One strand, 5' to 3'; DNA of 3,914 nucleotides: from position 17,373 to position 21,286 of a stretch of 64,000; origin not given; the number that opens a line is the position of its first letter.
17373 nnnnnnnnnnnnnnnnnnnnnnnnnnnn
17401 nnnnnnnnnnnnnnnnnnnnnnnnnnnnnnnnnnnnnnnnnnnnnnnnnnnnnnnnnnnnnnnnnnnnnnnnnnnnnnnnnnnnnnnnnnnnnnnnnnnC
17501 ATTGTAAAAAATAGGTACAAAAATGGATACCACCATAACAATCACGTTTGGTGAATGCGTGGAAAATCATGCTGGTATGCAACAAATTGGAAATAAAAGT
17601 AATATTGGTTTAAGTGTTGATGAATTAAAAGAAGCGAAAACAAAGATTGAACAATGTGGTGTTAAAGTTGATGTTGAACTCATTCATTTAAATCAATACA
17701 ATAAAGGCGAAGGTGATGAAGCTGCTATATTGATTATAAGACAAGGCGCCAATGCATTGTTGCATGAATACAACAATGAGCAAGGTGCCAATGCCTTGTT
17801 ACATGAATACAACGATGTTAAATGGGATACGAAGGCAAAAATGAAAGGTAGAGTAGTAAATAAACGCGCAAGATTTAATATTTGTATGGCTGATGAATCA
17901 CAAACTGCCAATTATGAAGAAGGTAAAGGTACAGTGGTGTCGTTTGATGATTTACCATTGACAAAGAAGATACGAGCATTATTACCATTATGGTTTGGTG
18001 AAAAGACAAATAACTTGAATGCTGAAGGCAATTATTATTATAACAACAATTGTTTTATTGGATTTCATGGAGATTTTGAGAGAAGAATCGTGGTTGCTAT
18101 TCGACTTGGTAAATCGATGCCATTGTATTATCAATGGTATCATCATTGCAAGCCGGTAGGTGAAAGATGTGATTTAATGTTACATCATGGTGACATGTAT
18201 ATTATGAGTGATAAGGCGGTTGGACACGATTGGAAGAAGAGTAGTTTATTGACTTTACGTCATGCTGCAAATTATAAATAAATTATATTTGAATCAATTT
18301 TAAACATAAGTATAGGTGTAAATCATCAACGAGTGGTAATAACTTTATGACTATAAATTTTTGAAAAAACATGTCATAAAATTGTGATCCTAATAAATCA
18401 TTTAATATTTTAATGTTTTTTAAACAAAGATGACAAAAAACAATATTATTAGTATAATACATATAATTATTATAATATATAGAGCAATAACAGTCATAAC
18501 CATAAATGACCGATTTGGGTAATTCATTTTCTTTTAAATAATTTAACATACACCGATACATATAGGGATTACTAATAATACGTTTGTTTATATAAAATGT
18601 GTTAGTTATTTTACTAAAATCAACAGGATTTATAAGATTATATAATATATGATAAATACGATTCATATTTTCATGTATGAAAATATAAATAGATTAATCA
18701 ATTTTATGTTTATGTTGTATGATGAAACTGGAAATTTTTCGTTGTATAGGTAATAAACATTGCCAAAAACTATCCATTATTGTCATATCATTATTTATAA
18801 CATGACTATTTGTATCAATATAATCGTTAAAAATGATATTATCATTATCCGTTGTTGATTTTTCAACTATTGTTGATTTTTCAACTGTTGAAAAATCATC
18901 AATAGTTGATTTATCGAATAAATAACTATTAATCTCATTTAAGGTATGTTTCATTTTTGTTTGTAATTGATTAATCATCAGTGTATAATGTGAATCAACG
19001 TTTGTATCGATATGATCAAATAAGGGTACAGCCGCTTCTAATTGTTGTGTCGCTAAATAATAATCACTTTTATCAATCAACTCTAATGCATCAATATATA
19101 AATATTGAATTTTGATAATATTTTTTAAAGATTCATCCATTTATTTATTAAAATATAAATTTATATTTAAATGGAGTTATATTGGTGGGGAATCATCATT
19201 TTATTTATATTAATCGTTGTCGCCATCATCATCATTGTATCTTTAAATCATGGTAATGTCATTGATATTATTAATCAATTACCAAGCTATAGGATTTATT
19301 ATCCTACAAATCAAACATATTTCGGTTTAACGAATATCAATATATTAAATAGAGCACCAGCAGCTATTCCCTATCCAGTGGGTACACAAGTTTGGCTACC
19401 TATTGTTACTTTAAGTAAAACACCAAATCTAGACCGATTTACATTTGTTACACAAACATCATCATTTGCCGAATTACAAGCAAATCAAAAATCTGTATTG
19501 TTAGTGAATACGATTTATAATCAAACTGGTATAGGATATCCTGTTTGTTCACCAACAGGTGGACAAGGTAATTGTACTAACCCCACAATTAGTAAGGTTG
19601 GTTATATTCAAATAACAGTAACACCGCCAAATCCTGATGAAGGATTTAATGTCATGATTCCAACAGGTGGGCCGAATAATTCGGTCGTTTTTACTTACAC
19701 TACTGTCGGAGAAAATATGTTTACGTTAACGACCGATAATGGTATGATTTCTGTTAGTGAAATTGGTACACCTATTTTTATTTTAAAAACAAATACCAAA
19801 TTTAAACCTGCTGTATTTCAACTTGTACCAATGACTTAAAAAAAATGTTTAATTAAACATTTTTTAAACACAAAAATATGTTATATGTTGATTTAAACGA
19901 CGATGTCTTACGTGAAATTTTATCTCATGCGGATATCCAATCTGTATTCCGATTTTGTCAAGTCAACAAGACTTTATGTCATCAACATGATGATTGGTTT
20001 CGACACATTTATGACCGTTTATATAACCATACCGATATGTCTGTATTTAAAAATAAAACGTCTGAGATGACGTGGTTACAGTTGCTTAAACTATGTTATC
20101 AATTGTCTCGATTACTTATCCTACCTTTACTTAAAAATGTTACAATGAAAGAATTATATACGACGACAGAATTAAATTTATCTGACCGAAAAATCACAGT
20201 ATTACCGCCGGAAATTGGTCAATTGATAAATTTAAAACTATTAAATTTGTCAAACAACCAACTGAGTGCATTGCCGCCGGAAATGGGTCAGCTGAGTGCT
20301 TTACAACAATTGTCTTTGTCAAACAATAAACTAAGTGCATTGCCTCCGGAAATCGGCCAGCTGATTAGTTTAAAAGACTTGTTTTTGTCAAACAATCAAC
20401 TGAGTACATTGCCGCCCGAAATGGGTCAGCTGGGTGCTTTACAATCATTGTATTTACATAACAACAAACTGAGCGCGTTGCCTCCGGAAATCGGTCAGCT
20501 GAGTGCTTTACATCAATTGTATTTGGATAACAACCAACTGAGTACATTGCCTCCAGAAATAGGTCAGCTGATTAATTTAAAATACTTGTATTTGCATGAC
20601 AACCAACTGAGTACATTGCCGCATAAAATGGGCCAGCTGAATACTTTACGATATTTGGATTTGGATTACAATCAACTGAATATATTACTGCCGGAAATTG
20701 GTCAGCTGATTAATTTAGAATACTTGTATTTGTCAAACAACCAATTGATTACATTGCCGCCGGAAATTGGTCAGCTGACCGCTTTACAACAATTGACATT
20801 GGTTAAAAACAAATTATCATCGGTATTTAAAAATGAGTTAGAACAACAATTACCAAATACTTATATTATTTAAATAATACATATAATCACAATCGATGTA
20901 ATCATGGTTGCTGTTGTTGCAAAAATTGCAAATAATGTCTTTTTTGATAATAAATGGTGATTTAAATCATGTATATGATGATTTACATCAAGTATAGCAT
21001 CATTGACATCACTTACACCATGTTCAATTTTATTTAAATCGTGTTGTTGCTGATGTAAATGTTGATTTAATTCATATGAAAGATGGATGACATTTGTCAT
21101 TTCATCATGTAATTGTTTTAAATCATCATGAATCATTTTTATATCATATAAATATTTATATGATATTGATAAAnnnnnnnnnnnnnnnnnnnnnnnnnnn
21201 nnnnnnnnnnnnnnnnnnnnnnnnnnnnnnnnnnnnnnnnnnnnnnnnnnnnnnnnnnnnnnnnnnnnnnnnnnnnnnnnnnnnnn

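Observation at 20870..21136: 88-aa tail-anchored protein with a Q-SNARE-like heptad motif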

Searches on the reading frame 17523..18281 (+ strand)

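Call 3: search_protein_families(library=pfam, proteins=[window:17523-18281:+], max_evalue=10)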
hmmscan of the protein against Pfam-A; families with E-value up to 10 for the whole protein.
window:17523-18281:+ (252 aa): 2 families
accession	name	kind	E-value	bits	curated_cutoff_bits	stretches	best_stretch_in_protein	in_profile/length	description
PF13532.12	2OG-FeII_Oxy_2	-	0.00054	20.7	31.2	1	91-230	16-161/194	2OG-Fe(II) oxygenase superfamily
PF12464.13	Mac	-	0.24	12.1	22.1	0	72-86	19-33/53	Maltose acetyltransferase hexapeptide capping motif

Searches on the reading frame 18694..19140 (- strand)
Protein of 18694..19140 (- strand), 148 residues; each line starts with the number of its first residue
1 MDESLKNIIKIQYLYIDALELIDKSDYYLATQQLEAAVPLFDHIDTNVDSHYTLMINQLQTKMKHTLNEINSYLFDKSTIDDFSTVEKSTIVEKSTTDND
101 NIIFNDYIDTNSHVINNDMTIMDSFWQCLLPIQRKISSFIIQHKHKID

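Call 3: search_protein_families(library=pfam, proteins=[window:18694-19140:-], max_evalue=10)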
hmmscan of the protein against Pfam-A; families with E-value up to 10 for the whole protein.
window:18694-19140:- (148 aa): 3 families
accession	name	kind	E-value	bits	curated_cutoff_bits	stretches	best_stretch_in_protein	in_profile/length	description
PF14511.12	RE_EcoO109I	-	0.003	17.8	22.5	1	42-118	5-81/198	Type II restriction endonuclease EcoO109I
PF25084.1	LbH_EIF2B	-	0.012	16.1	54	1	71-121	55-105/105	EIF2B subunit epsilon LbH domain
PF06531.16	DUF1108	-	0.023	15.5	25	1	7-54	34-79/84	Protein of unknown function (DUF1108)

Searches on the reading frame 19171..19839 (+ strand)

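Call 3: search_protein_families(library=pfam, proteins=[window:19171-19839:+], max_evalue=10)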
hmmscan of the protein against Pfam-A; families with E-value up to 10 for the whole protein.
window:19171-19839:+ (222 aa): 1 family
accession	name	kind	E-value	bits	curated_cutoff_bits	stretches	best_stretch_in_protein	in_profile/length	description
PF12936.12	Kri1_C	-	0.055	14.1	25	1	170-189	22-41/89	KRI1-like family C-terminal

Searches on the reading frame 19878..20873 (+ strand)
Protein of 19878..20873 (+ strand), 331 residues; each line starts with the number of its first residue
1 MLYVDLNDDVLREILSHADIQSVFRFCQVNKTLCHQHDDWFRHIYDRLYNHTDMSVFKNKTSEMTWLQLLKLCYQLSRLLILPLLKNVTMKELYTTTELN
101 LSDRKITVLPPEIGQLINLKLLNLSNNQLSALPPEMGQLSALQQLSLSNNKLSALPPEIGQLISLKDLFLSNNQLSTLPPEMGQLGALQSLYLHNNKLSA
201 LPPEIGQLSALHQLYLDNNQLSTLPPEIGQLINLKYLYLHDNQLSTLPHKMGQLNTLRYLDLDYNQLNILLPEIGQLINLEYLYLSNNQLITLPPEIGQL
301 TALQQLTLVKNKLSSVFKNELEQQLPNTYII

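Call 3: search_protein_families(library=pfam, proteins=[window:19878-20873:+], max_evalue=10)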
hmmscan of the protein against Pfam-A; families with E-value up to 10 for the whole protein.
window:19878-20873:+ (331 aa): 15 families
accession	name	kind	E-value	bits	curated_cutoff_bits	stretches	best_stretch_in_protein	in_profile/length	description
PF13855.12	LRR_8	-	9e-35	118.7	27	4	210-267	2-61/61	Leucine rich repeat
PF12799.13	LRR_4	-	3.6e-31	106.9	27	5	188-225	3-40/44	Leucine Rich repeats (2 copies)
PF23598.1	LRR_14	-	3.6e-30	105.3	40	3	227-323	42-137/353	Leucine-rich repeat region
PF00560.39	LRR_1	-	1.1e-28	93.5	20.6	8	279-300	1-23/23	Leucine Rich Repeat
PF23211.1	LRR_LRWD1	-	1.1e-10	41.9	28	4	158-222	37-99/190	Leucine-rich repeat and WD repeat-containing protein 1, LRR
PF00646.38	F-box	-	2.3e-05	24.6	20.5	1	5-34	3-32/43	F-box domain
PF25019.1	LRR_R13L1-DRL21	-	2.5e-05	24.6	27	7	164-218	70-126/127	R13L1/DRL21 LRRs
PF17126.11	RsmF_methylt_CI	-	0.00068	20.1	27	0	235-260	12-37/61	RsmF rRNA methyltransferase first C-terminal domain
PF14304.11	CSTF_C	-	0.0024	17.9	24.3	2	99-112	13-26/41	Transcription termination and cleavage factor C-terminal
PF06049.17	LSPR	-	0.008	16.3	76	0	223-230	1-8/9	Coagulation Factor V LSPD Repeat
PF14743.12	DNA_ligase_OB_2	-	0.01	16.3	28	0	91-129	21-56/66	DNA ligase OB-like domain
PF09445.16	Methyltransf_15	-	0.033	14.2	22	1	49-109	86-147/165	RNA cap guanine-N2 methyltransferase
PF09078.16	CheY-binding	-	0.23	12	24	0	120-153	3-36/63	CheY binding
PF07214.17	DUF1418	-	2.2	8.6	22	1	269-303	11-45/94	Protein of unknown function (DUF1418)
PF24048.1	LRR_NXF1-5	-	6.5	6.8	30.5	2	106-177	46-118/142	NXF1/2/3/5 leucine-rich repeat domain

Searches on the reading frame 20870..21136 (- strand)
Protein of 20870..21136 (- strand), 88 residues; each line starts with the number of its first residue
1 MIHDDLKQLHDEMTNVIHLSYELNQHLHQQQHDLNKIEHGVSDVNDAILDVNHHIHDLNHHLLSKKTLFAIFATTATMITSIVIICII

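Call 3: search_protein_families(library=pfam, proteins=[window:20870-21136:-], max_evalue=10)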
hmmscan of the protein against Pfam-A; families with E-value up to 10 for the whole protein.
window:20870-21136:- (88 aa): 11 families
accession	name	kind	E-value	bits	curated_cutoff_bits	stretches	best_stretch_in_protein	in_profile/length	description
PF16566.10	CREPT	-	0.015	15.8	29.3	1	2-64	60-122/147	Cell-cycle alteration and expression-elevated protein in tumour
PF06009.19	Laminin_II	-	0.02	15.4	33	1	21-61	20-67/138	Laminin Domain II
PF10368.14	YkyA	-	0.028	14.6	28.8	1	5-62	116-173/186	Putative cell-wall binding lipoprotein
PF06103.16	DUF948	-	0.031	14.9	37.2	1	2-52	38-88/89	Bacterial protein of unknown function (DUF948)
PF14914.11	LRRC37AB_C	-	0.047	14.1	27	1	20-88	71-136/147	LRRC37A/B like protein 1 C-terminal domain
PF20651.3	EXOC6_Sec15_N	-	0.047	14.1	27.2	1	18-79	15-76/170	Exocyst complex component EXOC6/Sec15, N-terminal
PF07889.17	DUF1664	-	0.11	13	34.6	1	4-59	66-121/124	Protein of unknown function (DUF1664)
PF08581.15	Tup_N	-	0.14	13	28.7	1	2-47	9-54/77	Tup N-terminal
PF05531.17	NPV_P10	-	0.27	12.2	29.8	1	5-49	26-65/75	Nucleopolyhedrovirus P10 protein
PF12761.13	End3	-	0.59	10.8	25.2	1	19-67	61-109/115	Actin cytoskeleton-regulatory complex protein END3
PF08653.15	DASH_Dam1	-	4.6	7.6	26.6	0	5-24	4-23/56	DASH complex subunit Dam1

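Call 4: search_solved_structures(query=window:20870-21136:-, max_evalue=10, show_alignments=3)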
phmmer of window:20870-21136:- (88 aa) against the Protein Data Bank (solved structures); distinct sequences matched with E-value up to 10: 1.
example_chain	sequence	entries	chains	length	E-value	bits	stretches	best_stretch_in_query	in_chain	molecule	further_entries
1gl2_B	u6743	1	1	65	0.54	14.1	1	25-59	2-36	SYNTAXIN 7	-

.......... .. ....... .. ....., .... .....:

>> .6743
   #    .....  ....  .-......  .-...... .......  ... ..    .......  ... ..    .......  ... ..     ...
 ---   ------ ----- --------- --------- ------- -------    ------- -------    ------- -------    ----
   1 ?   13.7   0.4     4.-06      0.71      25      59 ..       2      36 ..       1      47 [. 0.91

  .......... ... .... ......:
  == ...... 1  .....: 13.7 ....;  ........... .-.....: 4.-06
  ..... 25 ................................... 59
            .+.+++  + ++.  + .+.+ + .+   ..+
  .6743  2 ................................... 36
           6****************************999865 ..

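Call 5: find_homologous_proteins(query=window:20870-21136:-, max_evalue=1)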
Query window:20870-21136:-: 2 candidates shared short words with the query, none scored E <= 1.

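Call 15: search_protein_representatives(protein=window:20870-21136:-)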
Query: 88 residues. Proteins with E-value up to 0.001 (for the whole library): 0; up to 1e-10: 0; up to 1e-30: 0. The best 0 are listed.

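Call 33: find_related_loci(query=window:20870-21136:-, collection=viral_contigs, flank=3000)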
Query window:20870-21136:- (88 aa) in viral_contigs; peptide patterns used: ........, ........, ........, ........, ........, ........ (x = any residue, [..] = any of these).
23 stretches matched a pattern, but none encodes a relative of the query by tblastn (E <= 1e-3).

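Call 34: find_related_loci(query=window:20870-21136:-, collection=metagenome_contigs, flank=3000)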
Query window:20870-21136:- (88 aa) in metagenome_contigs; peptide patterns used: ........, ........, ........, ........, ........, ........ (x = any residue, [..] = any of these).
317 stretches matched a pattern, but none encodes a relative of the query by tblastn (E <= 1e-3).

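Call 41: predict_structure(protein=window:20870-21136:-)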
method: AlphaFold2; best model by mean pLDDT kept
length: 88 residues; sequences in the alignment: 1
mean_pLDDT: 93.9   pTM: 0.49
mean pLDDT of the five models: 93.9, 93.5, 92.8, 92.1, 87.6
residues with pLDDT >= 90: 73; 70-90: 15; 50-70: 0; < 50: 0
segments of 3 or more residues with pLDDT < 50: none
pLDDT, mean of each block of 10 residues (from residue 1): 92 97 97 97 97 94 86 91 94
secondary structure, 60 per line:
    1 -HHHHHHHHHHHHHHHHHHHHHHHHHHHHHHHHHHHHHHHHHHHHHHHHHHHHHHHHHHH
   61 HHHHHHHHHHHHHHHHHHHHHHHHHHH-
elements in order: H2-87

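Call 46: fold_search(model_id=the predicted structure, library=pdb)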
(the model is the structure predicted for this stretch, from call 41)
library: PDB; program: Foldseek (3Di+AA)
matches with E <= 10: 0; with E <= 0.001: 0
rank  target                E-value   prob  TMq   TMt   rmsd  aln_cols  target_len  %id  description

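Call 75: search_protein_families(library=ncbifam, proteins=[window:20870-21136:-], max_evalue=10)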
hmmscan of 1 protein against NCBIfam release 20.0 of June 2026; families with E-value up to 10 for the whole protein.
window:20870-21136:- (88 aa): 9 families
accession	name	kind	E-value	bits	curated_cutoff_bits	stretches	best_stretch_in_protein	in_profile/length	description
TIGR04523.1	Mplasa_alph_rch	subfamily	0.0066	14.4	270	1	7-60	249-349/745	helix-rich protein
NF047363.1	Zn_ribbon_CdsZ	equivalog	0.018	14.5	275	1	7-67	26-86/251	zinc ribbon domain regulatory protein CdsZ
NF052443.1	SensHisKinMctS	equivalog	0.022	13.1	700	1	8-72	257-326/457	two-component system sensor histidine kinase MctS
NF047596.1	LIMLP_15305_fam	equivalog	0.031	14.2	210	1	6-70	106-174/175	LIMLP_15305 family protein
NF049871.2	cytotoxin_MakA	exception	0.067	12.1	320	1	7-67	119-179/354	alpha-pore-forming cytotoxin MakA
TIGR02169.1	SMC_prok_A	equivalog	0.076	10.6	729.4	1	3-67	427-491/1165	chromosome segregation protein SMC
TIGR02168.1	SMC_prok_B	equivalog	0.079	10.6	567.35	1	4-62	875-933/1181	chromosome segregation protein SMC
NF038218.1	IcmG_DotF_IVB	equivalog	0.14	11.8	200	1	23-62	129-168/266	type IVB secretion system protein IcmG/DotF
NF003977.1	PRK05470.1-1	equivalog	1.5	9.1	60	1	48-86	78-116/117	fumarate reductase subunit FrdD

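Call 76: search_protein_families(library=phrogs, proteins=[window:20870-21136:-], max_evalue=1)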
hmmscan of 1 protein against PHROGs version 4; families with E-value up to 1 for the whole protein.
window:20870-21136:- (88 aa): 10 families
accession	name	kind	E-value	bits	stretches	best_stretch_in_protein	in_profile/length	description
phrog_4619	-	unknown function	0.01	15.8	1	5-62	84-141/556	-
phrog_2990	-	unknown function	0.091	14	1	20-67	56-103/133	-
phrog_21066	-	unknown function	0.12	13.1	1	14-63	88-137/228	-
phrog_18811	-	moron, auxiliary metabolic gene and host takeover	0.14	11.6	1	13-61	412-459/676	toxin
phrog_5328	-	unknown function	0.17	13.3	1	2-59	42-99/101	-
phrog_21153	-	unknown function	0.18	13.1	0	35-68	19-52/84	-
phrog_17334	-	unknown function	0.19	11.7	1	33-59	49-77/279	-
phrog_6179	-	unknown function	0.32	12.7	1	6-61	22-77/93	-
phrog_1625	-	moron, auxiliary metabolic gene and host takeover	0.43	11.7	1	22-62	67-107/110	involved in bacteriocin production or immunity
phrog_11394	-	unknown function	0.57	11.5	0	1-24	1-24/72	-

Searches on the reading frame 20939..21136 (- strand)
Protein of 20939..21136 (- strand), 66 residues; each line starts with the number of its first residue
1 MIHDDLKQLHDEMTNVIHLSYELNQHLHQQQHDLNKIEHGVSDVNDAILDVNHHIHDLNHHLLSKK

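Call 43: search_protein_families(library=pfam, proteins=[window:20939-21136:-], max_evalue=10)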
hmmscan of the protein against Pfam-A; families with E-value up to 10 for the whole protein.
seq(66 aa): 9 families
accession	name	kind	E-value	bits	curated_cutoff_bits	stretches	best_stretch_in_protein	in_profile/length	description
PF06009.19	Laminin_II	-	0.0092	16.4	33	1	20-61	19-67/138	Laminin Domain II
PF10368.14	YkyA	-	0.01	16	28.8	1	5-62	116-173/186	Putative cell-wall binding lipoprotein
PF06103.16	DUF948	-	0.011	16.3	37.2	1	2-52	38-88/89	Bacterial protein of unknown function (DUF948)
PF16566.10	CREPT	-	0.012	16.2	29.3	1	2-63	60-121/147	Cell-cycle alteration and expression-elevated protein in tumour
PF07889.17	DUF1664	-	0.055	13.9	34.6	1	4-59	66-121/124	Protein of unknown function (DUF1664)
PF08581.15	Tup_N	-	0.058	14.2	28.7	1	2-47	9-54/77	Tup N-terminal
PF05531.17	NPV_P10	-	0.15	13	29.8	1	5-49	26-65/75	Nucleopolyhedrovirus P10 protein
PF12761.13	End3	-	0.61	10.7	25.2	1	19-66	61-108/115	Actin cytoskeleton-regulatory complex protein END3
PF08653.15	DASH_Dam1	-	2.4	8.5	26.6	0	5-24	4-23/56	DASH complex subunit Dam1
